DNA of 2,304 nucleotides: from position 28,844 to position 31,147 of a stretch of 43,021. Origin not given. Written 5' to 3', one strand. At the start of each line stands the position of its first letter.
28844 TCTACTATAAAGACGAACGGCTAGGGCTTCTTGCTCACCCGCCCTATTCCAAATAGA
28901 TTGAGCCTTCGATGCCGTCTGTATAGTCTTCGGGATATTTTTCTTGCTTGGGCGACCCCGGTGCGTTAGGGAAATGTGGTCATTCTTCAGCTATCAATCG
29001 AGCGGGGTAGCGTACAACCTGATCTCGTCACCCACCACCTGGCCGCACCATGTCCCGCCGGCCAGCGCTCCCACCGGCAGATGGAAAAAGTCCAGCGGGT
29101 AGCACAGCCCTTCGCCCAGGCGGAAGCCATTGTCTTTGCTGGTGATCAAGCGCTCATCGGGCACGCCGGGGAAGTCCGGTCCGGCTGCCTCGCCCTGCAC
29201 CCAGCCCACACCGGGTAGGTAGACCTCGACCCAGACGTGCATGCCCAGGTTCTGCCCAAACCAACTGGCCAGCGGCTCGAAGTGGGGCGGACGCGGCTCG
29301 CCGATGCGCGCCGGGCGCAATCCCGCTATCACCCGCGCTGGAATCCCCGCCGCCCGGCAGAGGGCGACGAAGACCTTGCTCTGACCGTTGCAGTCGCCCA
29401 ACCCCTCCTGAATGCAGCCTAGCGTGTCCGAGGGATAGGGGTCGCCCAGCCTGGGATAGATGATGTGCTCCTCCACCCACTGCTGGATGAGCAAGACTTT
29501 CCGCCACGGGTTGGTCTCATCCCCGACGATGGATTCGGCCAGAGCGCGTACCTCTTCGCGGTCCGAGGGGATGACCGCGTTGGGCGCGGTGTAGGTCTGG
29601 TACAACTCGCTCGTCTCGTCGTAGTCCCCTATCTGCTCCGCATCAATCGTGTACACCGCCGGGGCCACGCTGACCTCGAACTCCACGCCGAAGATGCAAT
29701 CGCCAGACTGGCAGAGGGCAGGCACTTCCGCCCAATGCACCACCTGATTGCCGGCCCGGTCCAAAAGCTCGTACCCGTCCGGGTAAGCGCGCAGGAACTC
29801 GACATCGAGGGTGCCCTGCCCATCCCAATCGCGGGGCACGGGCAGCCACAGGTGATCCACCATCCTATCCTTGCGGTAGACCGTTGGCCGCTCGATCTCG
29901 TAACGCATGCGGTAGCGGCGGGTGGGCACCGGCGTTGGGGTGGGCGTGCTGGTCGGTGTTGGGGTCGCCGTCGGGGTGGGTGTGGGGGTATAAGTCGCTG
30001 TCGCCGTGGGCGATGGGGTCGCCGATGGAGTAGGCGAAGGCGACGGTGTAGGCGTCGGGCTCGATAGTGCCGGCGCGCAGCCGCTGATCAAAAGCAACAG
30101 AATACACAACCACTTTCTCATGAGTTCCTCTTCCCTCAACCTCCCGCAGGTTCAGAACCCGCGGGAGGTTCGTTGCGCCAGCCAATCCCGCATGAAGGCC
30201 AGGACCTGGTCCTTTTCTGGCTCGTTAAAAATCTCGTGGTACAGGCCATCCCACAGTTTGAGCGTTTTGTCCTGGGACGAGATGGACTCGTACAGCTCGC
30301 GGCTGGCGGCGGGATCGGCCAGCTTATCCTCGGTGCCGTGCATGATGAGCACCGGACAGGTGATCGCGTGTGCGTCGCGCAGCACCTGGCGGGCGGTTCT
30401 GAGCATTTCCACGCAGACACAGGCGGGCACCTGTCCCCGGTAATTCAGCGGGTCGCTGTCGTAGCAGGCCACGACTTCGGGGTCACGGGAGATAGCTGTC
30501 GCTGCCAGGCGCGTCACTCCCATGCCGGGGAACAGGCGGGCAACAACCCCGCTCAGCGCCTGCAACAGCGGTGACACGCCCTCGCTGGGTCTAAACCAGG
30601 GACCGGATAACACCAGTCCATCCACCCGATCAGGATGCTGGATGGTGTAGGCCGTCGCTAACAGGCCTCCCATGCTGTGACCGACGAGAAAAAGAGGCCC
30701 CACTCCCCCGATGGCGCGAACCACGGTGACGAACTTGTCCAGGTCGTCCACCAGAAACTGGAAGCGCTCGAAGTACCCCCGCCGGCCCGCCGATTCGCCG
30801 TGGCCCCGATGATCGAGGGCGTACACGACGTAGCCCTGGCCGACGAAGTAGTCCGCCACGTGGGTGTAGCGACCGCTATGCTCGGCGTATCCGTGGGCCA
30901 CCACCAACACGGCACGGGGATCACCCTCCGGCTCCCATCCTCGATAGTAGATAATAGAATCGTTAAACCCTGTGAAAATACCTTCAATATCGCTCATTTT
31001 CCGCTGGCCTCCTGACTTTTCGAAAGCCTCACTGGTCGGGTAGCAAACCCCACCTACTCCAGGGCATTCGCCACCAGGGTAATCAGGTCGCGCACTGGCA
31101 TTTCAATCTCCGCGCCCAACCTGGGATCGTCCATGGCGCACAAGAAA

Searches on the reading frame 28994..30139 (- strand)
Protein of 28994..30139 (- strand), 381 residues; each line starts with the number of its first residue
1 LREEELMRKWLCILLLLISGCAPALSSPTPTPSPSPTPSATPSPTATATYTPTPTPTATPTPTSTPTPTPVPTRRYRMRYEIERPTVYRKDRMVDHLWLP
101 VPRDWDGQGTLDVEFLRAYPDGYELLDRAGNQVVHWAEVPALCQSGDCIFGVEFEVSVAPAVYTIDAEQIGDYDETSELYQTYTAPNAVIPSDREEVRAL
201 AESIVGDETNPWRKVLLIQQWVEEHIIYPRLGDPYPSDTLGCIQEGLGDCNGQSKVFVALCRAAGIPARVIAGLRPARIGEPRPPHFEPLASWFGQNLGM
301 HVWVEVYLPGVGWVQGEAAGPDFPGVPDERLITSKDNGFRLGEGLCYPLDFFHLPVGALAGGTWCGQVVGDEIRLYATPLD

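Call 5: search_protein_families(library=pfam, proteins=[window:28994-30139:-])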
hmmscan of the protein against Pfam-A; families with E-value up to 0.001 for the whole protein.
window:28994-30139:- (381 aa): 2 families
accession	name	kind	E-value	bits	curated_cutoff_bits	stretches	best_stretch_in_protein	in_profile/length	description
PF01841.26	Transglut_core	-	9.3e-23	81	23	1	198-315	1-105/108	Transglutaminase-like superfamily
PF21827.1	New_glue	-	2.8e-05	24.2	31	1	7-86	1-80/94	New glue protein family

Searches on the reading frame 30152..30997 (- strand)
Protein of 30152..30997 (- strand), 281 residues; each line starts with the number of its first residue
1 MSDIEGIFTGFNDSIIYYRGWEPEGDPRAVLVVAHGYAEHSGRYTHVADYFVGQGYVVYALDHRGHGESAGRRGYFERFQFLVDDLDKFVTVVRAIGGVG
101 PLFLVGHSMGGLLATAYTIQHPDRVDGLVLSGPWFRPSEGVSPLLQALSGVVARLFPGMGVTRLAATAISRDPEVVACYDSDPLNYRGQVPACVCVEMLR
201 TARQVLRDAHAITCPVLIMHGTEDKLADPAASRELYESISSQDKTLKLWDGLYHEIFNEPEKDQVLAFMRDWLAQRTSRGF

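Call 5: search_protein_families(library=pfam, proteins=[window:30152-30997:-])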
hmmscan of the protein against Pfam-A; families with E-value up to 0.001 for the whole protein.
window:30152-30997:- (281 aa): 10 families
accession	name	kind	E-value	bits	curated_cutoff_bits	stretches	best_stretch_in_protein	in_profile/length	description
PF12146.15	Hydrolase_4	-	1.3e-83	280.4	27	1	26-261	2-239/239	Serine aminopeptidase, S33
PF00561.26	Abhydrolase_1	-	1.3e-27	97.5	25.8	1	30-137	2-103/245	alpha/beta hydrolase fold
PF12697.13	Abhydrolase_6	-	1.4e-17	65.5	26.3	1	31-259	1-210/217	Alpha/beta hydrolase family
PF20408.4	Abhydrolase_11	-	3.5e-08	33.8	27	1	28-137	2-111/193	Alpha/beta hydrolase domain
PF05448.18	AXE1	-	4.2e-07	29.5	21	0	209-270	259-319/321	Acetyl xylan esterase (AXE1)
PF00326.27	Peptidase_S9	-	4.3e-07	30.1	22.6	0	46-132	5-96/213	Prolyl oligopeptidase family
PF02129.25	Peptidase_S15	-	2.7e-06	27.7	23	0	23-73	12-69/262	X-Pro dipeptidyl-peptidase (S15 family)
PF01738.24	DLH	-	5.1e-05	23.4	21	0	203-261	133-193/217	Dienelactone hydrolase family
PF12695.13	Abhydrolase_5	-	0.00011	22.5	27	0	87-131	44-87/164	Alpha/beta hydrolase family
PF03959.19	FSH1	-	0.00043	20.5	21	0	206-249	154-196/211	Serine hydrolase (FSH1)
